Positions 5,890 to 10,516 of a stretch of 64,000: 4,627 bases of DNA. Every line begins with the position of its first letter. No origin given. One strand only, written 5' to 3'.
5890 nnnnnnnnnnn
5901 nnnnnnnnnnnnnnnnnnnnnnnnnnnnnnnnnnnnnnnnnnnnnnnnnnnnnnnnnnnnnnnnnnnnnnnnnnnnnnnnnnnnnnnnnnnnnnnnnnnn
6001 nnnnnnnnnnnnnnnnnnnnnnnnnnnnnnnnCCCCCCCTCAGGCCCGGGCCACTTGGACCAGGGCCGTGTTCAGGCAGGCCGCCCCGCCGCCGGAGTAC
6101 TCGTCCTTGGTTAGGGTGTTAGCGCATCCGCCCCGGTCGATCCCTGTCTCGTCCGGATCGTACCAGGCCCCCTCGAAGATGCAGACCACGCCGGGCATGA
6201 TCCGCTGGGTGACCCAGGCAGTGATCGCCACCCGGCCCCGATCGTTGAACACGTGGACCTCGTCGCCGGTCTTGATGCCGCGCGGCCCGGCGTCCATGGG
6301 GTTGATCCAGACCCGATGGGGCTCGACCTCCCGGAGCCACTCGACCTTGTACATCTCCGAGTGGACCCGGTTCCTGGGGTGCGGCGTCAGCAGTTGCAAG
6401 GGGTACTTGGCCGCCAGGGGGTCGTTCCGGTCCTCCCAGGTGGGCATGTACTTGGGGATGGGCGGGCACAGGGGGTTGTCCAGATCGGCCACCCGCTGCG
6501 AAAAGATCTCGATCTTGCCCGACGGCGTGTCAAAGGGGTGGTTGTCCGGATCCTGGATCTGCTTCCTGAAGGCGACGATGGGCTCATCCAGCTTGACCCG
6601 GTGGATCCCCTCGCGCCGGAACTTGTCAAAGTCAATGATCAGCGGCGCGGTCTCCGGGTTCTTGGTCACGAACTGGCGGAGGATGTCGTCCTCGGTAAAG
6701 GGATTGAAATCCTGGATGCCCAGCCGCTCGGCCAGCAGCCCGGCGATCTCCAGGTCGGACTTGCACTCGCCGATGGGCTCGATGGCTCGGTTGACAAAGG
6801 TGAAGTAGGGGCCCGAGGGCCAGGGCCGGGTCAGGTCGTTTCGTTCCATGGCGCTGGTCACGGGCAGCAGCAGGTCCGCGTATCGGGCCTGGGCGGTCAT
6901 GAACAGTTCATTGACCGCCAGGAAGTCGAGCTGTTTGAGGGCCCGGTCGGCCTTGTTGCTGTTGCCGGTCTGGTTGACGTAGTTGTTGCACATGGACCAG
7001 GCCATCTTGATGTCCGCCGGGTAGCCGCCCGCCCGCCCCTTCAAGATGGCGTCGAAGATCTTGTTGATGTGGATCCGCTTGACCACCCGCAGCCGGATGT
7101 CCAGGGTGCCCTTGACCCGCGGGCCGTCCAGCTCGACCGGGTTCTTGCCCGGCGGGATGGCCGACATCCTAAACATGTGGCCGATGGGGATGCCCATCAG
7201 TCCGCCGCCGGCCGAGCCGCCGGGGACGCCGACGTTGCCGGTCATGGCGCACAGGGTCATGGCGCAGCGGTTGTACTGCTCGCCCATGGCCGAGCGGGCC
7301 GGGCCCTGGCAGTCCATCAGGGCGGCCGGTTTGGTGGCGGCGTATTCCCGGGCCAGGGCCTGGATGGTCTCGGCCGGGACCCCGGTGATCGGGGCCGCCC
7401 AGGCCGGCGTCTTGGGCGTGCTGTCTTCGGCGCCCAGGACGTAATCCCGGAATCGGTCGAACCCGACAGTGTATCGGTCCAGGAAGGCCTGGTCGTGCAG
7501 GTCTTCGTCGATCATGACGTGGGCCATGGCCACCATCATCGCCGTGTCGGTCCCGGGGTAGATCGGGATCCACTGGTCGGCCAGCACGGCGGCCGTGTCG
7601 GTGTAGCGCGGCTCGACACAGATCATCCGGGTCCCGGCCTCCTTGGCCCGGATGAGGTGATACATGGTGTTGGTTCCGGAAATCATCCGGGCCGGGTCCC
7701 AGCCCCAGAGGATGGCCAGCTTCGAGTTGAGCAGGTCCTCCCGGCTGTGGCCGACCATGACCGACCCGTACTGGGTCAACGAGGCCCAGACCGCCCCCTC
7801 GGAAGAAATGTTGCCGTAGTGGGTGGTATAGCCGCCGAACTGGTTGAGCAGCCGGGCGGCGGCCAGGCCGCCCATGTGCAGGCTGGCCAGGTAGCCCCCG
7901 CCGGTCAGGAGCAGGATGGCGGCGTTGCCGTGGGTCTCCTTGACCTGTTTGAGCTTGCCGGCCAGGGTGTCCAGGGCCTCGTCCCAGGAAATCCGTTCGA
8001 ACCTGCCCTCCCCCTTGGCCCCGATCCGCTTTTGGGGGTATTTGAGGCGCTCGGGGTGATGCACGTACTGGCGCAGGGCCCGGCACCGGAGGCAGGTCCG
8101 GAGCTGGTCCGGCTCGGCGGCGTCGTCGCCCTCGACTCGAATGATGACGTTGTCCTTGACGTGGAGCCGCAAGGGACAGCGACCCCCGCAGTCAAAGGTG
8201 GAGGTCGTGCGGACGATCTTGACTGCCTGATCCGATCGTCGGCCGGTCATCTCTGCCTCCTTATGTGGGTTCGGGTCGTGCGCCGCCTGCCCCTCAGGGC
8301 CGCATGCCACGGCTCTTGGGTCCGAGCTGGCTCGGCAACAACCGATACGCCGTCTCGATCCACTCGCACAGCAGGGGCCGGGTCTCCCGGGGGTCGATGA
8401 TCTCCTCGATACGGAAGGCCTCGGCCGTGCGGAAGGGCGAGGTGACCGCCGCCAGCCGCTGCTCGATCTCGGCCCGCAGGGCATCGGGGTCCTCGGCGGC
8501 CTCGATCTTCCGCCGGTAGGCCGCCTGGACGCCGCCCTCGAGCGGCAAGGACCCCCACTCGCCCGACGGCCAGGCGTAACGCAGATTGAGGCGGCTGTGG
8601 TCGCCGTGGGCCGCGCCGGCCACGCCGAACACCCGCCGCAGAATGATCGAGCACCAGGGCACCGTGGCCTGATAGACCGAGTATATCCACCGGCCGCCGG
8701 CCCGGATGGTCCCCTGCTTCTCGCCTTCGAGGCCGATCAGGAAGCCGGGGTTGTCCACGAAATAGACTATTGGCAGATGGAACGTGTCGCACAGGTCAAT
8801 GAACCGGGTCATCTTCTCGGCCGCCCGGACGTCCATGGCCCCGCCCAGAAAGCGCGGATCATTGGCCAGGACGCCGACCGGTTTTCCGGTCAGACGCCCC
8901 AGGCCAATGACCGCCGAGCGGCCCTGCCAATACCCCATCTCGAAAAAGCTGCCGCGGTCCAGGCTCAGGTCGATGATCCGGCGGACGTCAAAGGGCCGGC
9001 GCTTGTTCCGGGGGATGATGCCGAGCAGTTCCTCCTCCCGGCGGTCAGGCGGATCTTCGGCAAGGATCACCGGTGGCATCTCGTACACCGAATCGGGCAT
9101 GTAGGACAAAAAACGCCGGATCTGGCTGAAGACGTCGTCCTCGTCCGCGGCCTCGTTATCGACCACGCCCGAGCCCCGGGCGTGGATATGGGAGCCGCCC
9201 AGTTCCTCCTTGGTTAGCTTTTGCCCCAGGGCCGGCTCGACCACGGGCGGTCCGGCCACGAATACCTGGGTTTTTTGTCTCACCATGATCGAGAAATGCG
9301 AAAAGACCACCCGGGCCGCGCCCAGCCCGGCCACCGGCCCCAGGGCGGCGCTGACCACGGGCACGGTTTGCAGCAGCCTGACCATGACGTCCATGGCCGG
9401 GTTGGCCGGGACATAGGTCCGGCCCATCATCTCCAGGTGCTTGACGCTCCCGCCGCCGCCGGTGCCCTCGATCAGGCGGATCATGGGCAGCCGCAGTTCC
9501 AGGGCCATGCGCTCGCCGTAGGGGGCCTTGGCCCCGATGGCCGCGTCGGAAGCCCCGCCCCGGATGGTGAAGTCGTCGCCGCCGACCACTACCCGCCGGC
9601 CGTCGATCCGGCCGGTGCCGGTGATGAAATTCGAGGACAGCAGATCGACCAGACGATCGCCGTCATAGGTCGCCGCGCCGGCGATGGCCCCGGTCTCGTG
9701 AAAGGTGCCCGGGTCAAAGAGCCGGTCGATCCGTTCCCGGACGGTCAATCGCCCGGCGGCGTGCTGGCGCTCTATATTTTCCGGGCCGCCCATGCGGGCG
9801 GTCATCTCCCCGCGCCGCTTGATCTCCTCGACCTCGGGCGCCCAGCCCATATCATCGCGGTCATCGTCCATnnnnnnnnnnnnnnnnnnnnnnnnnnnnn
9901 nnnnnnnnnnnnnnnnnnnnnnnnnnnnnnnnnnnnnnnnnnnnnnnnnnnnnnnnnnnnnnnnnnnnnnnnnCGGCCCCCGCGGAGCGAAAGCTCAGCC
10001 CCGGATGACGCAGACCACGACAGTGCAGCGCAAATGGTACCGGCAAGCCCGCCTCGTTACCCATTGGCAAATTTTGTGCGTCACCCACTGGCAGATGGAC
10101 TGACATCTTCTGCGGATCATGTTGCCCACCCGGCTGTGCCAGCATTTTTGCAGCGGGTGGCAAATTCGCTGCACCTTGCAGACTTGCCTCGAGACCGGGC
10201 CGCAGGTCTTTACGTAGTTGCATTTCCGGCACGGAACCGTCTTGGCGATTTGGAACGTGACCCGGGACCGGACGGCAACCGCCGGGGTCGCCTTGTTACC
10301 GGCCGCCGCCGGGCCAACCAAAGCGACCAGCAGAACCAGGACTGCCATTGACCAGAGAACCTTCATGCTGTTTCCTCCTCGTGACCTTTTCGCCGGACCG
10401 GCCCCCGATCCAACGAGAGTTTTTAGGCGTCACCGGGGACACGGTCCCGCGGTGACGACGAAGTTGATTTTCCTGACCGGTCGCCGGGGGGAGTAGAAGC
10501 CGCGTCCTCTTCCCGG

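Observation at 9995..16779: Paralogous family of secreted, hyper-cationic, cysteine-patterned mini-proteins (CARP-A to E) filling one minus-strand gene run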

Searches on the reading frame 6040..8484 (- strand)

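Call 48: search_protein_families(library=pfam, proteins=[window:6040-8484:-], max_evalue=0.00001)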
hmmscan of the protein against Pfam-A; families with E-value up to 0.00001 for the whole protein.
window:6040-8484:- (814 aa): 3 families
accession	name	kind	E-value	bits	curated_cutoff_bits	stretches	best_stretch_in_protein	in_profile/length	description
PF00384.28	Molybdopterin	-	1.7e-51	175.8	24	1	146-587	1-353/353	Molybdopterin oxidoreductase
PF01568.27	Molydop_binding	-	2.4e-26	92.4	26.8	1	696-796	1-97/110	Molydopterin dinucleotide binding domain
PF04879.21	Molybdop_Fe4S4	-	2.3e-09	37.5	22.7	1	89-143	2-55/55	Molybdopterin oxidoreductase Fe4S4 domain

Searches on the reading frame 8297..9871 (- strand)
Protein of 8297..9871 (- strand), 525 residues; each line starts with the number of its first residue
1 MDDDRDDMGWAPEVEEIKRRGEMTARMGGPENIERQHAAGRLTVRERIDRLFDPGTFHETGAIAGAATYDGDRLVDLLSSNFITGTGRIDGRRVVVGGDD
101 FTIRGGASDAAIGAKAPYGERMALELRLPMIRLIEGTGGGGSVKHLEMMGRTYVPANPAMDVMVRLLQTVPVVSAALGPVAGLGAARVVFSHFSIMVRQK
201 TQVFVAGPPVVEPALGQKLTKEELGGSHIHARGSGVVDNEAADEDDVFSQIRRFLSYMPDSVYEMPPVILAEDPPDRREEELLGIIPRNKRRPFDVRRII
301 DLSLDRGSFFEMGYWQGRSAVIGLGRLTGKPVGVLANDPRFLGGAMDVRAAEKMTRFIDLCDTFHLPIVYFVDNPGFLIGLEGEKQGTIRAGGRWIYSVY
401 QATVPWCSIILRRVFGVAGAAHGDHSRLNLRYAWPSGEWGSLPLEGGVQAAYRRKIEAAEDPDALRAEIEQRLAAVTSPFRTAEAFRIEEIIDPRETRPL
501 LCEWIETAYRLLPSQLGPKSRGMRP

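Call 25: find_related_loci(query=window:8297-9871:-, collection=genome_contigs, flank=10000)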
Query window:8297-9871:- (525 aa) in genome_contigs; peptide patterns used: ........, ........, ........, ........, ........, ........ (x = any residue, [..] = any of these).
230 stretches matched a pattern; 130 encode a relative of the query (tblastn E <= 1e-3); the best 80 are kept; 80 distinct loci.
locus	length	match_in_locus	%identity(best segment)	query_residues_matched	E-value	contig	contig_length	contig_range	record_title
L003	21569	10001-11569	77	3-525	0e+0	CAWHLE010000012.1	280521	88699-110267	MAG: uncultured delta proteobacterium isolate MFD02416.bin.2.187 genome assembly, contig: contig_28913, whole genome sho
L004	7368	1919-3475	77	7-525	0e+0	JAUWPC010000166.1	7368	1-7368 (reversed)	MAG: Desulfobacteraceae bacterium isolate CSMAG_2466 CSMAG_2466_k141_926882_length_7368_cov_35.8935, whole genome shotgu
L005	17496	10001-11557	75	2-525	0e+0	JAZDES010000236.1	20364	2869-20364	MAG: Pseudomonadota bacterium isolate MEGAHIT-group-0.160 k141_3088805, whole genome shotgun sequence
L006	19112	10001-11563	74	2-525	0e+0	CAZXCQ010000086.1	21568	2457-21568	MAG TPA_asm: uncultured Desulfobacteraceae bacterium isolate SRP323688_co1_244 genome assembly, contig: NODE_4092_length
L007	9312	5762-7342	73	1-525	0e+0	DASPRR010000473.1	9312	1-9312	MAG TPA_asm: Thermodesulfobacteriota bacterium isolate SMAG_U12230 k141_260890, whole genome shotgun sequence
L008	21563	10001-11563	77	5-525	0e+0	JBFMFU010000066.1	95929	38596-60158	MAG: Thermodesulfobacteriota bacterium isolate MAG279 MAG279_66, whole genome shotgun sequence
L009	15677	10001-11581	72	1-525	0e+0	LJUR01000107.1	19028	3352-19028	MAG: Deltaproteobacteria bacterium SM23_61 WORSMTZ_15190, whole genome shotgun sequence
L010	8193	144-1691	75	10-525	0e+0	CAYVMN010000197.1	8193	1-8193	MAG TPA_asm: uncultured Desulfobacteraceae bacterium isolate SRP323688_co1_238 genome assembly, contig: NODE_12728_lengt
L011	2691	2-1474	76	35-525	0e+0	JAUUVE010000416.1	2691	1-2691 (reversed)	MAG: Desulfobacteraceae bacterium isolate CSMAG_5 CSMAG_5_k127_2075383_length_2691_cov_11.0000, whole genome shotgun seq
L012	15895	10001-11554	68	8-525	0e+0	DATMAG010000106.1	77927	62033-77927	MAG TPA_asm: Blastocatellia bacterium isolate SMAG_U13319 k141_393645, whole genome shotgun sequence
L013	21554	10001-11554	66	8-525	0e+0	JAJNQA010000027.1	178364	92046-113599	MAG: Heliomicrobium sp. isolate MAG_31 k141_374389, whole genome shotgun sequence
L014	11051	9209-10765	65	8-525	0e+0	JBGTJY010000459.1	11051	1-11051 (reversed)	MAG: Candidatus Hydrogenedentales bacterium isolate JTS-RE30 k141_1795701, whole genome shotgun sequence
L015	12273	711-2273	65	5-525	0e+0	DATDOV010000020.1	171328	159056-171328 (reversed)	MAG TPA_asm: Blastocatellia bacterium isolate SMAG_U7903 k141_2143651, whole genome shotgun sequence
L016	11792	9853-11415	66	8-525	0e+0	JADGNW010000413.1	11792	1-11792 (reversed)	MAG: Blastocatellia bacterium isolate Chersky_418 k127_17601023, whole genome shotgun sequence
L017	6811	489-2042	67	8-525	0e+0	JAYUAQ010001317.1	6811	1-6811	MAG: Blastocatellia bacterium isolate GFS_6523 GFS_6523_1316, whole genome shotgun sequence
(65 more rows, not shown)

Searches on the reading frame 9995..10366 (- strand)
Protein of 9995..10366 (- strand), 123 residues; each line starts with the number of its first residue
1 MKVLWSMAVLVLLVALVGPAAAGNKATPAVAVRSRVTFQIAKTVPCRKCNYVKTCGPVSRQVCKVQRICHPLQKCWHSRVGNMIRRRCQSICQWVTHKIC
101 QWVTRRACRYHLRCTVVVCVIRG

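Call 4: search_protein_families(library=pfam, proteins=[window:9995-10366:-], max_evalue=1)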
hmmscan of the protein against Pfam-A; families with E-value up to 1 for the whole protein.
window:9995-10366:- (123 aa): 1 family
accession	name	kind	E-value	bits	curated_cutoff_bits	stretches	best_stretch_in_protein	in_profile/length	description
PF06363.16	Picorna_P3A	-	0.17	12.2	25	1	73-101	30-58/98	Picornaviridae P3A protein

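Call 5: find_homologous_proteins(query=A1, max_evalue=0.01)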
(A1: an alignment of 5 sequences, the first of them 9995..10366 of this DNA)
Query A1 (5 sequences) (123 aa, profile of the alignment): 5 proteins with E <= 0.01 among 1481 candidates.
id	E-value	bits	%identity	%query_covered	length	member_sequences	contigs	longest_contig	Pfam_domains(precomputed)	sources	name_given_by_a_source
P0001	2.5e-46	175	39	80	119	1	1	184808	-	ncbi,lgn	-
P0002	1.5e-43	166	100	100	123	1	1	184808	-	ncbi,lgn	-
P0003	3.5e-40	155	41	93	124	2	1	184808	-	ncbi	-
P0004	4.3e-31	126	29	74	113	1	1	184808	-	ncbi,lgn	-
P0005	2.5e-23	101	31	51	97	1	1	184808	-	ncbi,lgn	-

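Call 6: search_protein_families(library=ncbifam, proteins=[window:9995-10366:-], max_evalue=1)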
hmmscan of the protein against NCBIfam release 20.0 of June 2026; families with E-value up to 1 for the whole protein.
window:9995-10366:- (123 aa): 1 family
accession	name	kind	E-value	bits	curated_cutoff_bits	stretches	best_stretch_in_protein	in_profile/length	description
NF009716.0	PRK13244.1-2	subfamily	0.0094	16.3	197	1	7-99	12-103/138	protease inhibitor protein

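Call 7: find_encoding_contigs(protein=P0002, flank=10000, max_places=5)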
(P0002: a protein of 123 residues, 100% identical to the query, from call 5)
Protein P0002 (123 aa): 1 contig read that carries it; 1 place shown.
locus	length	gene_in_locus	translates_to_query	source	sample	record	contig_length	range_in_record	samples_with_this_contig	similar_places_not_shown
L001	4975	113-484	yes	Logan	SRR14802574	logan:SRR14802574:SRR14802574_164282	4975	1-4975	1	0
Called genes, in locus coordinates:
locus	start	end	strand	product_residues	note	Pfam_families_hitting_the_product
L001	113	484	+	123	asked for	-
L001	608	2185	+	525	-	PF01039:Carboxyl_trans, PF03255:ACCA (weak)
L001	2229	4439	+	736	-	PF04879:Molybdop_Fe4S4, PF00384:Molybdopterin, PF01568:Molydop_binding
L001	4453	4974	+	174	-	?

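Call 8: list_cluster_members(proteins=[P0001, P0002, P0003, P0004, P0005])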
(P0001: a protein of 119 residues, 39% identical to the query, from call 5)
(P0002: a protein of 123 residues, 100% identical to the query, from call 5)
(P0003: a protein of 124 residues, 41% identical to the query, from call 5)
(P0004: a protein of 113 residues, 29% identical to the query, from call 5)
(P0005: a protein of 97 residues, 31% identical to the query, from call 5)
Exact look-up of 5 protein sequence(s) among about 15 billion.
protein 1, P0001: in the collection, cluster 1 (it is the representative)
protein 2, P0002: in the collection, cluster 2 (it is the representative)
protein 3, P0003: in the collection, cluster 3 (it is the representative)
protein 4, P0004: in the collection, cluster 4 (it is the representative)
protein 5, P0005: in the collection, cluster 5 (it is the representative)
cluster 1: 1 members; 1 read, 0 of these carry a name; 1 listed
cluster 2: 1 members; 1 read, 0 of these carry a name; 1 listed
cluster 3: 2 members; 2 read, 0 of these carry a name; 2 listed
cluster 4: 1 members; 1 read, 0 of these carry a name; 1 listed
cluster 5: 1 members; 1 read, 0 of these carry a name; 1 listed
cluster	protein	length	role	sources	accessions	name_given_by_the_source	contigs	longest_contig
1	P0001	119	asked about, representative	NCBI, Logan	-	-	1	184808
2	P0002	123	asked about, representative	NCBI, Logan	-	-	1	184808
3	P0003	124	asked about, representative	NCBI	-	-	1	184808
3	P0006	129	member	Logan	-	-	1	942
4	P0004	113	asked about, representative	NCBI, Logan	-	-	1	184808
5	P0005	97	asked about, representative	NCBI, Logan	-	-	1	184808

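Call 20: search_protein_representatives(alignment_id=A1)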
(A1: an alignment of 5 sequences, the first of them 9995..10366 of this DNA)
Query: 5 sequences, 128 profile positions. Proteins with E-value up to 0.001 (for the whole library): 5; up to 1e-10: 5; up to 1e-30: 3. The best 5 are listed.
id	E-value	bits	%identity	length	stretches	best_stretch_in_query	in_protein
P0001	8.1e-47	174.9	-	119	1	1-128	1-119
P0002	4.9e-44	165.9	-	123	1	10-128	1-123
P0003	1.1e-40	155.0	-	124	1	15-128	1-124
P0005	7.9e-24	100.5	-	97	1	1-128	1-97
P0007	3.0e-23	98.6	-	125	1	10-128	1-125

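Call 22: find_encoding_contigs(protein=P0007, flank=10000, max_places=10)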
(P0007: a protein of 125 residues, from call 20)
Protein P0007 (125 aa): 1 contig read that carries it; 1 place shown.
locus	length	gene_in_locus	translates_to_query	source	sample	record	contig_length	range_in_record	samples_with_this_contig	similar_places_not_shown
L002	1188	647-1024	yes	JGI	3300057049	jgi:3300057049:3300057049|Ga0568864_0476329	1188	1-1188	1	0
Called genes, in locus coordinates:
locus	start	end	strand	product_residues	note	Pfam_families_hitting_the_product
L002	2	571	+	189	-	?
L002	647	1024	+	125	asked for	-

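Call 40: search_protein_families(library=padloc, proteins=[window:9995-10366:-], max_evalue=1)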
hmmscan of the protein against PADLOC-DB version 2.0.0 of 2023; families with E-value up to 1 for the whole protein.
window:9995-10366:- (123 aa): 0 families

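Call 41: search_protein_families(library=phrogs, proteins=[window:9995-10366:-], max_evalue=1)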
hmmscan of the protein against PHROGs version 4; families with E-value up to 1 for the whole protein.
window:9995-10366:- (123 aa): 0 families
